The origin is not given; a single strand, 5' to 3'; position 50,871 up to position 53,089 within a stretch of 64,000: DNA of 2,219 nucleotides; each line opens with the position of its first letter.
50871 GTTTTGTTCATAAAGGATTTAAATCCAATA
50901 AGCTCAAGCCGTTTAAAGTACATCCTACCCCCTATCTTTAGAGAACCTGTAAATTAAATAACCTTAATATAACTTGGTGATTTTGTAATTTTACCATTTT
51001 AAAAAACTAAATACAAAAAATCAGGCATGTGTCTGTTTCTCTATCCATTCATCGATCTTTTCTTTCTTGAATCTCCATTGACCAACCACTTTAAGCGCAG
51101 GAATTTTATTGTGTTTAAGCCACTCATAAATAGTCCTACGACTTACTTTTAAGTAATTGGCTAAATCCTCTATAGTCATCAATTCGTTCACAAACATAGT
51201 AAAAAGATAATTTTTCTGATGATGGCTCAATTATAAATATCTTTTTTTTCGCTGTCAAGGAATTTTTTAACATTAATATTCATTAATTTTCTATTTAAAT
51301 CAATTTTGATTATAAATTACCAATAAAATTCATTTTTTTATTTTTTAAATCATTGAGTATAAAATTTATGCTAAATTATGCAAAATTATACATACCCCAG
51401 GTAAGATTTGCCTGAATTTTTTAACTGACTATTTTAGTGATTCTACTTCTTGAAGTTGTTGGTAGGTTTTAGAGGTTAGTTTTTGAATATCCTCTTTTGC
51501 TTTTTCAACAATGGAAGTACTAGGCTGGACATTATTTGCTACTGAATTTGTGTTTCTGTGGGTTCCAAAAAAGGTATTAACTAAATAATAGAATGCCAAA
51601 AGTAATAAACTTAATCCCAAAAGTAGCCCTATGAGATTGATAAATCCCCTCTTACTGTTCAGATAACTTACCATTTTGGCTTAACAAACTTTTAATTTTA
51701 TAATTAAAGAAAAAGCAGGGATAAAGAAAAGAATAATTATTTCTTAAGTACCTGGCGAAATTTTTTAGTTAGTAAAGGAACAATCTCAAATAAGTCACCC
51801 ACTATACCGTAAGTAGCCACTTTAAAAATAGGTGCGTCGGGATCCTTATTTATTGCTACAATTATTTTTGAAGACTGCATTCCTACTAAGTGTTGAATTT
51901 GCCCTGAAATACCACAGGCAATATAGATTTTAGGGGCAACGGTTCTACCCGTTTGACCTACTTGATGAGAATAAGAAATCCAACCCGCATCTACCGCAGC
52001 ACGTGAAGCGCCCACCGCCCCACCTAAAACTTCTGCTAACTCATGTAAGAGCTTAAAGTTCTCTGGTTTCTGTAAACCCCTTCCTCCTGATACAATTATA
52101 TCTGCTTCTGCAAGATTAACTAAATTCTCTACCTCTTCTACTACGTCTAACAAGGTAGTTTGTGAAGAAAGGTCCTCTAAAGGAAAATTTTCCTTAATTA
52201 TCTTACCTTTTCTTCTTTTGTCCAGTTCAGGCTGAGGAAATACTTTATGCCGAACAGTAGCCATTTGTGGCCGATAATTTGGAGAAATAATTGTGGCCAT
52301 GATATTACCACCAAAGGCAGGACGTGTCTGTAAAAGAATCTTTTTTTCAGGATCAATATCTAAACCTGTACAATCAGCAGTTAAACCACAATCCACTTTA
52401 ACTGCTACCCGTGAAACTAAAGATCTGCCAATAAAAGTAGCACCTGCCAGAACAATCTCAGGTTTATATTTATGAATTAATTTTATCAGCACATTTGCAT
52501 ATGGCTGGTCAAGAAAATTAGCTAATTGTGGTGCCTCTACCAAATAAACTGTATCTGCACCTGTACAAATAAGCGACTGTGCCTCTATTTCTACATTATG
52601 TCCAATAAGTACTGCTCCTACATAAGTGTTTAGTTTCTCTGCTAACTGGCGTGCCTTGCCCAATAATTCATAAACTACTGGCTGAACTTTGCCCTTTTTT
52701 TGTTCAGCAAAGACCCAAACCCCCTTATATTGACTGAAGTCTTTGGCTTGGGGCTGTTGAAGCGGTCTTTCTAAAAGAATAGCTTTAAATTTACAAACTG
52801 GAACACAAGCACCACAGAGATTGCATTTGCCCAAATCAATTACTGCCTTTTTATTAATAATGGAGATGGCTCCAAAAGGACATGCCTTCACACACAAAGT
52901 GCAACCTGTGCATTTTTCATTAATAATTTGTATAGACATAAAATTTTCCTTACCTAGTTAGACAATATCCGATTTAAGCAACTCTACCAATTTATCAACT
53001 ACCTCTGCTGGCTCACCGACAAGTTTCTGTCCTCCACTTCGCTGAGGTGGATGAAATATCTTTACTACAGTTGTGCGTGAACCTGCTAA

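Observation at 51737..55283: PilZ c-di-GMP receptor gene embedded in a CarCDE-like acyl-CoA dehydrogenase / EtfB / ferredoxin-EtfA operon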

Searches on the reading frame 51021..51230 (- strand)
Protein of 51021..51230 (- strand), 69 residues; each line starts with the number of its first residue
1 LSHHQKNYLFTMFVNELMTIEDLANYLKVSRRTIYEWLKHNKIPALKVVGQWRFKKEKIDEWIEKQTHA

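Call 3: search_protein_families(library=pfam, proteins=[window:51021-51230:-], max_evalue=0.01)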
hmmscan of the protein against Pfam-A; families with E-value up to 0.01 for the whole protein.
window:51021-51230:- (69 aa): 17 families
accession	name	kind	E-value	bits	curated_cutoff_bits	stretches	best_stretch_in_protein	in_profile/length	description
PF12728.13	HTH_17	-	1.4e-18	67.3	27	1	17-66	1-50/51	Helix-turn-helix domain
PF07022.19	Phage_CI_repr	-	3.8e-05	24.4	22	1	22-49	17-44/65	Bacteriophage CI repressor helix-turn-helix domain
PF13022.12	HTH_Tnp_1_2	-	5.1e-05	23.8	27.9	1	4-43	11-52/122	Helix-turn-helix of insertion element transposase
PF01710.22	HTH_Tnp_IS630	-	0.00022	21.7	21.3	1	13-61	14-63/119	Transposase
PF08279.18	HTH_11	-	0.00043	20.5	25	1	18-35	16-33/55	HTH domain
PF16677.11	GP3_package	-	0.00069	20.2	29.4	1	14-49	30-65/105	DNA-packaging protein gp3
PF13384.12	HTH_23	-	0.00074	19.7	24.6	1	16-40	16-40/50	Homeodomain-like domain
PF03374.19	ANT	-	0.0012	19.6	25.3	1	15-68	21-76/108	Phage antirepressor protein KilAC domain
PF15943.11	YdaS_toxin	-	0.0015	18.7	30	1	22-48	13-40/65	Bacterial toxin YdaS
PF13309.12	HTH_22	-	0.0049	17.3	29.6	1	20-39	44-63/63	HTH domain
PF13730.12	HTH_36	-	0.0055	16.9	25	1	19-39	27-47/55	Helix-turn-helix domain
PF00376.29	MerR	-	0.0056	16.9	28.2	1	19-45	1-27/38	MerR family regulatory protein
PF07453.19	NUMOD1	-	0.006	17.2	22.8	1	18-35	17-34/37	NUMOD1 domain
PF13411.12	MerR_1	-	0.0067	16.9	21.6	1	18-59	1-43/69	MerR HTH family regulatory protein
PF13518.12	HTH_28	-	0.0072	16.8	25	0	17-40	12-35/52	Helix-turn-helix domain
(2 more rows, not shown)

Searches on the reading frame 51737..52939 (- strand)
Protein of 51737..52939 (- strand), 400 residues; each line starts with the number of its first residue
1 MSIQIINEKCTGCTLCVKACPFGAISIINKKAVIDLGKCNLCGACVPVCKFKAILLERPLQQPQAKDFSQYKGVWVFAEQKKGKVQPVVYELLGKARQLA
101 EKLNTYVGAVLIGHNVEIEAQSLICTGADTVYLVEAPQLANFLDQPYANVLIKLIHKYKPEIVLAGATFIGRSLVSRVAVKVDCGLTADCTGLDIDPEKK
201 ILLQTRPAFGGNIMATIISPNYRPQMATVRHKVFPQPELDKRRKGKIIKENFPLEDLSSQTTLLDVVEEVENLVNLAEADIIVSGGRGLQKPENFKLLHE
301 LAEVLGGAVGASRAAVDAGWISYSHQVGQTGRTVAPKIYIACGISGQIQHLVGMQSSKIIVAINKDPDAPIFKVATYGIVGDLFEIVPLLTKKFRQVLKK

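Call 3: search_protein_families(library=pfam, proteins=[window:51737-52939:-], max_evalue=0.01)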
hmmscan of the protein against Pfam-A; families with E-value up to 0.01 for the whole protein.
window:51737-52939:- (400 aa): 15 families
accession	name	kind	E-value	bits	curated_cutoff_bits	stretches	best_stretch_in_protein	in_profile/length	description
PF01012.27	ETF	-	1e-49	169.2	26.7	1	74-251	1-177/181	Electron transfer flavoprotein domain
PF00766.25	ETF_alpha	-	4.7e-39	132.7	27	1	275-355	1-81/81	Electron transfer flavoprotein FAD-binding domain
PF00037.32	Fer4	-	8.2e-15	54.4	21.1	2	3-26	1-24/24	4Fe-4S binding domain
PF12837.12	Fer4_6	-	9.5e-12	44.7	25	2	3-25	2-24/24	4Fe-4S binding domain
PF12797.12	Fer4_2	-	4.8e-10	39.1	24.5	2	5-22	5-22/22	4Fe-4S binding domain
PF12838.12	Fer4_7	-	7.2e-09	36.4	27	1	9-53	1-52/52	4Fe-4S dicluster domain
PF13237.11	Fer4_10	-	3e-08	33.9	25.5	1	3-49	2-52/53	4Fe-4S dicluster domain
PF13187.11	Fer4_9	-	6.7e-08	32.9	27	1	9-53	1-51/52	4Fe-4S dicluster domain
PF13484.11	Fer4_16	-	2.1e-07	32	30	1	9-27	1-19/66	4Fe-4S double cluster binding domain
PF13183.11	Fer4_8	-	8.6e-07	29.9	27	0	36-66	2-32/68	4Fe-4S dicluster domain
PF12800.12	Fer4_4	-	3.1e-06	27.5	24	1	8-23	2-17/17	4Fe-4S binding domain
PF14697.11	Fer4_21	-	5.8e-06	26.8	35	1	3-26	34-58/59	4Fe-4S dicluster domain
PF12798.12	Fer4_3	-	3.3e-05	24.8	27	1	10-24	1-15/15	4Fe-4S binding domain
PF13534.11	Fer4_17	-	0.0001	23.2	22.2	0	9-25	1-17/61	4Fe-4S dicluster domain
PF25160.1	LdpA_Fe-S-bd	-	0.00018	21.6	27.6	2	4-28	22-46/49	LdpA Fe-S cluster-binding domain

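Call 4: search_protein_families(library=ncbifam, proteins=[window:51737-52939:-], max_evalue=0.01)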
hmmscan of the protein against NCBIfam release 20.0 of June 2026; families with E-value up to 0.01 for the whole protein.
window:51737-52939:- (400 aa): 78 families (the best 25 are shown)
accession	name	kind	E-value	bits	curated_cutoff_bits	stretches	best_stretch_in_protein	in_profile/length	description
NF042970.1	AcrlCoAredClosAcrA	equivalog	4.2e-109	365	600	2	201-396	159-359/360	acryloyl-CoA reductase electron transfer subunit beta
NF008884.0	PRK11916.1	equivalog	3.2e-41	141.7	528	2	274-393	189-309/312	electron transfer flavoprotein subunit alpha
NF038209.1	mft_etfA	equivalog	2.6e-39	135.3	240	1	109-393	27-301/303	mycofactocin-associated electron transfer flavoprotein alpha subunit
NF002889.0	PRK03363.1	equivalog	3.4e-37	128.4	549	1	70-393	3-310/313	electron transfer flavoprotein subunit alpha/FixB family protein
NF051845.1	EtFlavAlphaProt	equivalog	2e-36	125.9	600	1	74-395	93-400/406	electron transfer flavoprotein subunit alpha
NF040770.1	hetero_SS_HdrA2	exception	1.6e-11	43.1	1100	1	2-57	571-626/777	CoB-CoM heterodisulfide reductase HdrA2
NF043069.1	T4HPD_activ_SAM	equivalog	8.2e-11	41.8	425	1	3-53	46-96/299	trans-4-hydroxy-L-proline dehydratase activase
TIGR04105.1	FeFe_hydrog_B1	subfamily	8.8e-11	41.1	450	1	6-59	109-165/462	monomeric [FeFe] hydrogenase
NF045874.1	Vhu_polyferre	exception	1.8e-10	40.1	600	1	6-68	126-188/381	F420-non-reducing hydrogenase associated-polyferredoxin VhuB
NF005504.0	PRK07118.1-3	equivalog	1.9e-10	40.6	437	1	7-66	218-278/293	Fe-S cluster domain-containing protein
NF038196.1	ferrodoxin_EFR1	subfamily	5.1e-10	39.8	75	1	6-58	182-233/242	EFR1 family ferrodoxin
TIGR02700.1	flavo_MJ0208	hypoth_equivalog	1.8e-09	37.2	251.35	1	4-55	144-195/234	dihydromethanopterin reductase (acceptor)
NF058577.1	FdxA_fam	equivalog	3.5e-09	36.7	65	1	5-53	4-52/52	4Fe-4S ferredoxin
NF004541.0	PRK05888.2-2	equivalog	1.2e-08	34.9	217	1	3-54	56-111/168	NADH-quinone oxidoreductase subunit NuoI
NF005503.0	PRK07118.1-2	equivalog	3.8e-08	32.9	252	1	9-54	139-184/292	RnfABCDGE type electron transport complex subunit B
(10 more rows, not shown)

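Call 17: search_solved_structures(query=window:51737-52939:-, max_evalue=1e-10, show_alignments=2)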
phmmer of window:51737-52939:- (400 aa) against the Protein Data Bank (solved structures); distinct sequences matched with E-value up to 1e-10: 18.
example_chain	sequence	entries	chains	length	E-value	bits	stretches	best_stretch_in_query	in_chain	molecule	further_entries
6fah_A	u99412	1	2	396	3.3e-131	441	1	1-395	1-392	Caffeyl-CoA reductase-Etf complex subunit CarE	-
7koe_B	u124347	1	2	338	1.1e-101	343.9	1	69-400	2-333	Electron transfer flavoprotein, alpha subunit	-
7qh2_A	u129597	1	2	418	4.9e-91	308.8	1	16-391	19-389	Lactate dehydrogenase (NAD(+),ferredoxin) subunit LctC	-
4kpu_A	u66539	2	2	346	1.8e-90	307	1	71-395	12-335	Electron transfer flavoprotein alpha subunit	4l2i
5ol2_A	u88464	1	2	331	2.6e-89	303.1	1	74-393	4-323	Electron transfer flavoprotein large subunit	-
1t9g_R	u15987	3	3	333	8.1e-50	173.1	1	59-393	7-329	Electron transfer flavoprotein alpha-subunit, mitochondrial | Electron transfer flavoprotein alpha-subunit, mitochondrial precursor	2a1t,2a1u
1efv_A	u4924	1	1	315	7.6e-49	169.9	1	77-393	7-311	ELECTRON TRANSFER FLAVOPROTEIN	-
1efp_A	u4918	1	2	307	7.3e-46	160.1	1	125-393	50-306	PROTEIN (ELECTRON TRANSFER FLAVOPROTEIN)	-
5ow0_A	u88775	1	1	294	4e-43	151.1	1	137-393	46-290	Electron transfer flavoprotein, alpha subunit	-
1o94_D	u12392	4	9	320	2.7e-37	131.9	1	74-388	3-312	ELECTRON TRANSFER FLAVOPROTEIN ALPHA-SUBUNIT | ELECTRON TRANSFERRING FLAVOPROTEIN ALPHA-SUBUNIT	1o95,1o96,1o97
3clu_D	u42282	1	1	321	6.6e-37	130.6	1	74-388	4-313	Electron transfer flavoprotein subunit alpha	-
3clt_D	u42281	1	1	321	1.2e-36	129.7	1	74-388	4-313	Electron transfer flavoprotein subunit alpha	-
3clr_D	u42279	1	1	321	1.7e-36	129.3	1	74-388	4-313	Electron transfer flavoprotein subunit alpha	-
3cls_D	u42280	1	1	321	3e-36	128.5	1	74-388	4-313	Electron transfer flavoprotein subunit alpha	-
3ih5_A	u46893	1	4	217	1.7e-33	119.4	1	73-252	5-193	Electron transfer flavoprotein alpha-subunit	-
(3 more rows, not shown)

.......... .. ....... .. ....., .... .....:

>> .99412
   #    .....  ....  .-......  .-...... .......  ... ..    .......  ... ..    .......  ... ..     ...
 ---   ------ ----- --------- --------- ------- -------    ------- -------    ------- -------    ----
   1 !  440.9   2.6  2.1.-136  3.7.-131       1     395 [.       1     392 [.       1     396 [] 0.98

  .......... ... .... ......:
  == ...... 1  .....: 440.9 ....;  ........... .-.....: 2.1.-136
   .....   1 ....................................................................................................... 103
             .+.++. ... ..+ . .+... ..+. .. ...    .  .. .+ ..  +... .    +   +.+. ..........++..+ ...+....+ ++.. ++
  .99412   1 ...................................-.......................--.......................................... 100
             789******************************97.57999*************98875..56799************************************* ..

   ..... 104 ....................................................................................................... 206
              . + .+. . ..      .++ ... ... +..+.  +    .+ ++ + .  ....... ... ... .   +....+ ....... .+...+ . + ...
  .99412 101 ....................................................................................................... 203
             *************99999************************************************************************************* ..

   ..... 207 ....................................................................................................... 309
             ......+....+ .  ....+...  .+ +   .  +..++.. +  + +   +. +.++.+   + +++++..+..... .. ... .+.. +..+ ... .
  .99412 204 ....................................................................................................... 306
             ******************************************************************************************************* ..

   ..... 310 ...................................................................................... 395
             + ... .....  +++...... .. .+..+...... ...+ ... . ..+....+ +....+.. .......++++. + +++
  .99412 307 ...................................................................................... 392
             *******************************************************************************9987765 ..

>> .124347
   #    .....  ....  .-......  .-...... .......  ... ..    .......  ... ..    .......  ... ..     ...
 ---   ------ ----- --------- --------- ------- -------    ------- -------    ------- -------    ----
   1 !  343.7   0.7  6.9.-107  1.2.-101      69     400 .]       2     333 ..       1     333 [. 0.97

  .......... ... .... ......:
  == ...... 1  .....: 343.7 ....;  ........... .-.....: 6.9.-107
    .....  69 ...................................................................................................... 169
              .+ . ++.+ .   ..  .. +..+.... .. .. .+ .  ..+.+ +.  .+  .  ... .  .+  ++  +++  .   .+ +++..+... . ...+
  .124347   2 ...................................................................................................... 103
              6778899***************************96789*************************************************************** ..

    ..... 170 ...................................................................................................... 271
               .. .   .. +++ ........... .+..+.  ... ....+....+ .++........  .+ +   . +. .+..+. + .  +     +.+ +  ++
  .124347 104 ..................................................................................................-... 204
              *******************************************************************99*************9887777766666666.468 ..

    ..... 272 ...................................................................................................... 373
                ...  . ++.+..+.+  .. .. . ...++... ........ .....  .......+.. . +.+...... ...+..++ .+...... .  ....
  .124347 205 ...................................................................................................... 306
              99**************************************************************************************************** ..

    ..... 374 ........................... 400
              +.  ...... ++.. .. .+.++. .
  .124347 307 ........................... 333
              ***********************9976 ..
